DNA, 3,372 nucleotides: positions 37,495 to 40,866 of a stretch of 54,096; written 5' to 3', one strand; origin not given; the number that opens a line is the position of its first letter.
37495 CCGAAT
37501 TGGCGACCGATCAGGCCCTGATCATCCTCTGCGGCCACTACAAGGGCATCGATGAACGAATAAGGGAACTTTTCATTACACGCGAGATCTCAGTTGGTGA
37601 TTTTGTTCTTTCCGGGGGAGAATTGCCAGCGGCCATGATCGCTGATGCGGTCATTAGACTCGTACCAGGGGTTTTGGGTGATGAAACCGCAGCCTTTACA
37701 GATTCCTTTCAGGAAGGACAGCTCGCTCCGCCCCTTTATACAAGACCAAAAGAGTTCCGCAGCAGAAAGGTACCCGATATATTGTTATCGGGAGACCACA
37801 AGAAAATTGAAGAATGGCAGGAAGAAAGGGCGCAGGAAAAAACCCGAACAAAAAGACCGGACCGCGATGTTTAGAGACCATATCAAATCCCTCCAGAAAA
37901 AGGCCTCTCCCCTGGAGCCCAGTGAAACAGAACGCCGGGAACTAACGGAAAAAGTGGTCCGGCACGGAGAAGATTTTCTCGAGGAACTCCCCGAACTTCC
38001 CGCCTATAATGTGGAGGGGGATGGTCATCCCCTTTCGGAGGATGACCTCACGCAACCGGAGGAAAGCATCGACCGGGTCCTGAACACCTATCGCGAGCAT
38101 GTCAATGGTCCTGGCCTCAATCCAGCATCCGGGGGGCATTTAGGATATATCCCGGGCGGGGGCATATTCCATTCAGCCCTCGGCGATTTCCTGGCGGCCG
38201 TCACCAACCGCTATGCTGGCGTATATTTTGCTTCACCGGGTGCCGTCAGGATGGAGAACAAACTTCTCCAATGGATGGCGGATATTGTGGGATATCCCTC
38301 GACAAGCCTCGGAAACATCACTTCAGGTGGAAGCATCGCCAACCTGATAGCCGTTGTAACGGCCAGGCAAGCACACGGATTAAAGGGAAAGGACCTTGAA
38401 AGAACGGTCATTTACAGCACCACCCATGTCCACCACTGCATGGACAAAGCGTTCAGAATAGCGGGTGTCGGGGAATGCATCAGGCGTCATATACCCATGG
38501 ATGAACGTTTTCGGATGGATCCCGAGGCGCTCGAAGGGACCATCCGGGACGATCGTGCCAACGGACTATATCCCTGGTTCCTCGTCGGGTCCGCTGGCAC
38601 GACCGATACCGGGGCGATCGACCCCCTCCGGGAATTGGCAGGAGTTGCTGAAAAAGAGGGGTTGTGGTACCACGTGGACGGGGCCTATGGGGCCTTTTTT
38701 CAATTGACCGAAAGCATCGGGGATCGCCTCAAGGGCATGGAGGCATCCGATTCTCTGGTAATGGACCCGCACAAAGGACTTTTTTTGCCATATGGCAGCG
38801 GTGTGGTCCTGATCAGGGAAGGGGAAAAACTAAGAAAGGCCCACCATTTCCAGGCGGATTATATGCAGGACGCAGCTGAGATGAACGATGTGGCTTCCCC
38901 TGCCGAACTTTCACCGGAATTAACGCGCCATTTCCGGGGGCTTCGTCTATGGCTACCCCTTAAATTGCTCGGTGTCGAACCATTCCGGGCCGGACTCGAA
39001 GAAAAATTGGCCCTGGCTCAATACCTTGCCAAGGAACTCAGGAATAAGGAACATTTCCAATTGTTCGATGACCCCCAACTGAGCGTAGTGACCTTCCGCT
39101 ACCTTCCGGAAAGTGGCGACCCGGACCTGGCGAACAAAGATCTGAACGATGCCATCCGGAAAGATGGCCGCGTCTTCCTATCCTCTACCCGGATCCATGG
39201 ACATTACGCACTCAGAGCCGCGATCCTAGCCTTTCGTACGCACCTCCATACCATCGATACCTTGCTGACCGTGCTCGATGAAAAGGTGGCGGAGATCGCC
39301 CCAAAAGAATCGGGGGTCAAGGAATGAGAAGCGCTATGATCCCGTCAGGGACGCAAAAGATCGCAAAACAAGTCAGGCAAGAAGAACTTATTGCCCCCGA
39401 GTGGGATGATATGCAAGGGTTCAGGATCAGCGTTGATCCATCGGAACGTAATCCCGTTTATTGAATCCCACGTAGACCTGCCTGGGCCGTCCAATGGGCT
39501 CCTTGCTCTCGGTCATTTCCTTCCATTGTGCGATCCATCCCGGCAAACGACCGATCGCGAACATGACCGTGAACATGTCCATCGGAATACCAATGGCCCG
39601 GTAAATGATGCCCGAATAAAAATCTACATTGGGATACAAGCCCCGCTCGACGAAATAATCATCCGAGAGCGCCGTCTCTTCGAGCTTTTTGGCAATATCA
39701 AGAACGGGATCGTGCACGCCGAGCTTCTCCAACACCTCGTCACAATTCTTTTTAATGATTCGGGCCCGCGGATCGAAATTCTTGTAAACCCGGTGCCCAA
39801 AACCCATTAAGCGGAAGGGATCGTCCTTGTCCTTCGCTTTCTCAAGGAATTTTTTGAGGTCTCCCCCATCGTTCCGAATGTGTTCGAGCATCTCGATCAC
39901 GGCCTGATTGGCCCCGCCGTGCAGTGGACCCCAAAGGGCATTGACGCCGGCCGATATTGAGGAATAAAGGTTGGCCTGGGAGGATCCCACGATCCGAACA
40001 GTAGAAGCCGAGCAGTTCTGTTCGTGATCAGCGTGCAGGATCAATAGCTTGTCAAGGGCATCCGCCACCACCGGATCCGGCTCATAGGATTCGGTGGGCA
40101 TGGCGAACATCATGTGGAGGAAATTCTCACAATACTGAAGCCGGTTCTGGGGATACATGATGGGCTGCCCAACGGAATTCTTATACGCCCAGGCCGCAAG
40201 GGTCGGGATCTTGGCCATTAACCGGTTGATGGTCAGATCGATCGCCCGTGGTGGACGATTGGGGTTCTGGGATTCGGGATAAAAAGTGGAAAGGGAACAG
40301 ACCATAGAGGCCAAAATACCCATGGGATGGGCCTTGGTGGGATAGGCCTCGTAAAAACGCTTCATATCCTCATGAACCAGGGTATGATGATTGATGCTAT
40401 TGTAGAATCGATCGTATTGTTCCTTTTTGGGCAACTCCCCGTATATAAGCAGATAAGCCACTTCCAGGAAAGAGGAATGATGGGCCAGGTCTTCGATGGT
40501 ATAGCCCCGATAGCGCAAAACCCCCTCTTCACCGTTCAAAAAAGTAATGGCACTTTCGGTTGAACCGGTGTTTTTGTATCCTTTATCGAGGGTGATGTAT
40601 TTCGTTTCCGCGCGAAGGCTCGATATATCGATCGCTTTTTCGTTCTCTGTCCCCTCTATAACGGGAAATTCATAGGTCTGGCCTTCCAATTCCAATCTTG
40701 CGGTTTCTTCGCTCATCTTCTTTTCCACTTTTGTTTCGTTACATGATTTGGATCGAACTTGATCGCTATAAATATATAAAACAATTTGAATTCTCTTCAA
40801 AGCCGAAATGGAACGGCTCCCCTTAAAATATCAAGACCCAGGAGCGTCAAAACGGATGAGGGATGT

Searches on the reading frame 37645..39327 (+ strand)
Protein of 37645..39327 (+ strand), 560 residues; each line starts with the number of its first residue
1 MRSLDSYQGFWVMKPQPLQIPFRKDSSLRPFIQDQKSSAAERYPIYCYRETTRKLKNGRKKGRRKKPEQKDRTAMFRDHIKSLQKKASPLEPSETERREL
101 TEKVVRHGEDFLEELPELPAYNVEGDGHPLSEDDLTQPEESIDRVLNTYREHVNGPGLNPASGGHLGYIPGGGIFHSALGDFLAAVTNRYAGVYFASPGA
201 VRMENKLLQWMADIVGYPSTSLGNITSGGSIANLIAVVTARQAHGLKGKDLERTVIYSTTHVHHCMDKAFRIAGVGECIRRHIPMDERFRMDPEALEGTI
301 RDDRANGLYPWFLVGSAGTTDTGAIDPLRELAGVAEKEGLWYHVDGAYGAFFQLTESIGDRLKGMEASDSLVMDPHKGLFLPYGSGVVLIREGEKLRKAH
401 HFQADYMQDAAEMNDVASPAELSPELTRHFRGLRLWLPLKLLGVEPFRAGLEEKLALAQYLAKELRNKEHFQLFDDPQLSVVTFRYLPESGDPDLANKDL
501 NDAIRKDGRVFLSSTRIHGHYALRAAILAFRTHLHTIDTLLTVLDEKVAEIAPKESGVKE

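Call 73: search_protein_families(library=pfam, proteins=[window:37645-39327:+], max_evalue=0.00001)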
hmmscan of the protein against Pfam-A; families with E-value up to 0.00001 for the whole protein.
window:37645-39327:+ (560 aa): 2 families
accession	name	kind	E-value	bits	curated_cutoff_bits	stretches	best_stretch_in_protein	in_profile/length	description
PF00282.25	Pyridoxal_deC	-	7.7e-59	199.7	27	1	130-486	7-374/375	Pyridoxal-dependent decarboxylase conserved domain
PF01212.27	Beta_elim_lyase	-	7.4e-07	29.2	27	1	205-410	35-215/288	Beta-eliminating lyase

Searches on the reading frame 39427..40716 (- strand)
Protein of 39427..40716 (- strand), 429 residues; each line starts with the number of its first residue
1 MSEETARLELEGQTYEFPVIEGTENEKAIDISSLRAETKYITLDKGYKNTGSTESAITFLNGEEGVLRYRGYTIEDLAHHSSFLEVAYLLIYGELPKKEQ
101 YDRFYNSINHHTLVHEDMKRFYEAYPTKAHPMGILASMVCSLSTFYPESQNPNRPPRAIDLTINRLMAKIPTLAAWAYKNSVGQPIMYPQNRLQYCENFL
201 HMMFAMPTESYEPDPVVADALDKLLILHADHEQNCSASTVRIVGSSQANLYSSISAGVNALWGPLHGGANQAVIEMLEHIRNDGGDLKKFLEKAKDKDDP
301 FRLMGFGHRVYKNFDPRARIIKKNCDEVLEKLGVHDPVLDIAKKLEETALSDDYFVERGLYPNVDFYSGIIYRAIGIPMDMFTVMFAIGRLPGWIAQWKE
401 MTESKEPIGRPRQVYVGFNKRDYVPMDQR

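Call 71: find_related_loci(query=window:39427-40716:-, collection=genome_contigs, flank=200)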
Query window:39427-40716:- (429 aa) in genome_contigs; peptide patterns used: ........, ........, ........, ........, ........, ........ (x = any residue, [..] = any of these).
600 stretches matched a pattern (row limit reached: there are more); 599 encode a relative of the query (tblastn E <= 1e-3); the best 80 are kept; 80 distinct loci.
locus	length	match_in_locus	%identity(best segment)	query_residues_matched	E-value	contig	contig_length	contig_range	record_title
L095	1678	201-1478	74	4-429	0e+0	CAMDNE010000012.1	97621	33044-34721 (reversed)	MAG: Chitinophaga pinensis isolate MiH-22jul19-126 genome assembly, contig: MiH-22jul19-C253, whole genome shotgun seque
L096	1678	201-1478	74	4-429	0e+0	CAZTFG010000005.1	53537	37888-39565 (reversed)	MAG TPA_asm: uncultured Lishizhenia sp. isolate SRP219642_co3_511 genome assembly, contig: NODE_501_length_53537_cov_6.2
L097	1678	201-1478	74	4-429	0e+0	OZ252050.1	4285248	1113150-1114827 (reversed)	MAG: Crocinitomicaceae bacterium isolate a728cfb8-245c-4e64-8229-4316d59fef07 genome assembly, chromosome: 1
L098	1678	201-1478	74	4-429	0e+0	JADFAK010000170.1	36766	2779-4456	MAG: Flavobacteriales bacterium isolate C15_102_105_12 c_000000000199, whole genome shotgun sequence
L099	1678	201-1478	73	4-429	0e+0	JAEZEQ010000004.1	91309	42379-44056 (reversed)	MAG: Bacteroidetes bacterium isolate OH_CBrB_353 k127_528096, whole genome shotgun sequence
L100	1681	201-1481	73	3-429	0e+0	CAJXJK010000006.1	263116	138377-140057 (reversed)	MAG TPA_asm: uncultured Flavobacteriales bacterium isolate SRR3646399_bin.2_MetaBAT_v2.12.1_MAG genome assembly, contig:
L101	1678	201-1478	73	4-429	0e+0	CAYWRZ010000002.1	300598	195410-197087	MAG TPA_asm: uncultured Weeksellaceae bacterium isolate SRP344714_co1_200 genome assembly, contig: NODE_56_length_300598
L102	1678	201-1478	74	4-429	0e+0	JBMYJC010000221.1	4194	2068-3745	MAG: Luteibaculum sp. isolate ME_XS_2109_bin_88 ME_XS_2109_bin_88_225, whole genome shotgun sequence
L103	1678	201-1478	73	4-429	0e+0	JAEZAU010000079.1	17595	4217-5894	MAG: Bacteroidetes bacterium isolate OH_CBrB_165 k127_2473827, whole genome shotgun sequence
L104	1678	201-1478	74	4-429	0e+0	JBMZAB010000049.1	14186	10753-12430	MAG: Flavobacteriales bacterium isolate ME_XS_2206_bin_58 ME_XS_2206_bin_58_48, whole genome shotgun sequence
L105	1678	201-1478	73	4-429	0e+0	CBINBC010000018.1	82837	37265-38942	MAG TPA_asm: uncultured Fluviicola sp. isolate SRR16817032_binner123_Refined_15 genome assembly, contig: ERZ27393366.23,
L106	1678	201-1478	73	4-429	0e+0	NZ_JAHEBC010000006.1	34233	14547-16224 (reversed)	MAG: Algoriphagus sp. isolate Ww129 NODE_2025_length_34233_cov_3.328858, whole genome shotgun sequence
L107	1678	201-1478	72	4-429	0e+0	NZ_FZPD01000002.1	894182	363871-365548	Ekhidna lutea strain DSM 19307, whole genome shotgun sequence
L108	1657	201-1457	74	4-423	0e+0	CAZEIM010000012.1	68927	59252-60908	MAG TPA_asm: uncultured Flavobacteriales bacterium isolate SRP290908_co2_162 genome assembly, contig: NODE_436_length_68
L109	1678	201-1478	74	4-429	0e+0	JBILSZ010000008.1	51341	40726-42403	MAG: Flavobacteriales bacterium isolate ME2018-07-03_3300044637_group8_bin69 Rohwer_bin990_scaffold_178_c1, whole genome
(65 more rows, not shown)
